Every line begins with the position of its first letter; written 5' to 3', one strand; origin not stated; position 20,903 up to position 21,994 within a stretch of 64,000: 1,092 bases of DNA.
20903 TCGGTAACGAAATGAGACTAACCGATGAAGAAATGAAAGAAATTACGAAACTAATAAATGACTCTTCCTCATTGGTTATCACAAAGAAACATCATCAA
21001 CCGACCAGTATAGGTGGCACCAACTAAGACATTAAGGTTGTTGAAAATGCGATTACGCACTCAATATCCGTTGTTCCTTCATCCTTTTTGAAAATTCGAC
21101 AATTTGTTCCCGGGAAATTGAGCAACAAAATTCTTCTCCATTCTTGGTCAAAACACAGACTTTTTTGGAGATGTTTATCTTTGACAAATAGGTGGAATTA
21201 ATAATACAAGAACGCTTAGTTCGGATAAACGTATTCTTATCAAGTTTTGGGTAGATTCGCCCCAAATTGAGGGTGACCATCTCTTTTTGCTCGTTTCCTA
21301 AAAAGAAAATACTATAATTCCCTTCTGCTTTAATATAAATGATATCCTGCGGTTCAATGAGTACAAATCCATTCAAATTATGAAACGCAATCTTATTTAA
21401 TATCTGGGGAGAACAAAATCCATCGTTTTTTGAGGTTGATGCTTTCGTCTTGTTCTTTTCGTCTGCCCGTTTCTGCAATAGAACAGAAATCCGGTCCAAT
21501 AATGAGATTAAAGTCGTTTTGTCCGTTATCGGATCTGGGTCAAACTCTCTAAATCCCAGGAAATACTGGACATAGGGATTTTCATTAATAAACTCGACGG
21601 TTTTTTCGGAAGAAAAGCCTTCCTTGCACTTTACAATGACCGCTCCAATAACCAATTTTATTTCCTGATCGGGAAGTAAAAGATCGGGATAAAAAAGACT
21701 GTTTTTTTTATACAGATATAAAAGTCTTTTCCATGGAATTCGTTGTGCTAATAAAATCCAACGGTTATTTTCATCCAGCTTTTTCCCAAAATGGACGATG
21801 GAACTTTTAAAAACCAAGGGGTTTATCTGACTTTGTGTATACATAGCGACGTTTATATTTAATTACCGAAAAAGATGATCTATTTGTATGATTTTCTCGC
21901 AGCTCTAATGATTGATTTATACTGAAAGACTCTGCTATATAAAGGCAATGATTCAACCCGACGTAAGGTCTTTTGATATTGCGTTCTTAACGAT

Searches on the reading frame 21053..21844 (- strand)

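Call 5: search_protein_families(library=pfam, proteins=[window:21053-21844:-], max_evalue=0.01)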
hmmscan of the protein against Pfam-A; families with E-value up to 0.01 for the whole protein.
window:21053-21844:- (263 aa): 2 families
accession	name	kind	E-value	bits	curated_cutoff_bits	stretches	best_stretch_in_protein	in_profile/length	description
PF04397.21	LytTR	-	6.1e-13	49.3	22.6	1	160-255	3-97/98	LytTr DNA-binding domain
PF05598.16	DUF772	-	2e-08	34.5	23.1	1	63-120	8-65/74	Transposase domain (DUF772)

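Call 9: search_protein_families(library=ncbifam, proteins=[window:21053-21844:-], max_evalue=0.01)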
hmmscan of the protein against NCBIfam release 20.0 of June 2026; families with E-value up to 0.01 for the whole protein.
window:21053-21844:- (263 aa): 2 families
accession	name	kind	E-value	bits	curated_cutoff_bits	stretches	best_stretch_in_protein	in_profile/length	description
NF033578.1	transpos_IS5_1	equivalog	5.5e-19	68.6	275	1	18-124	8-117/419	IS5 family transposase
NF010684.1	PRK14084.1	equivalog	0.0025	17.6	375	1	146-226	144-223/254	response regulator transcription factor LytR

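Call 72: search_protein_families(library=phrogs, proteins=[window:21053-21844:-], max_evalue=0.001)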
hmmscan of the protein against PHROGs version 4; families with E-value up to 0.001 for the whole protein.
window:21053-21844:- (263 aa): 2 families
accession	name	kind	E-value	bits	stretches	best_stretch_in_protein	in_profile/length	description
phrog_8810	-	unknown function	1.9e-06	28.7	1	147-256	136-241/245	-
phrog_34833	-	unknown function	2.4e-05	25.4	1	152-255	47-148/150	-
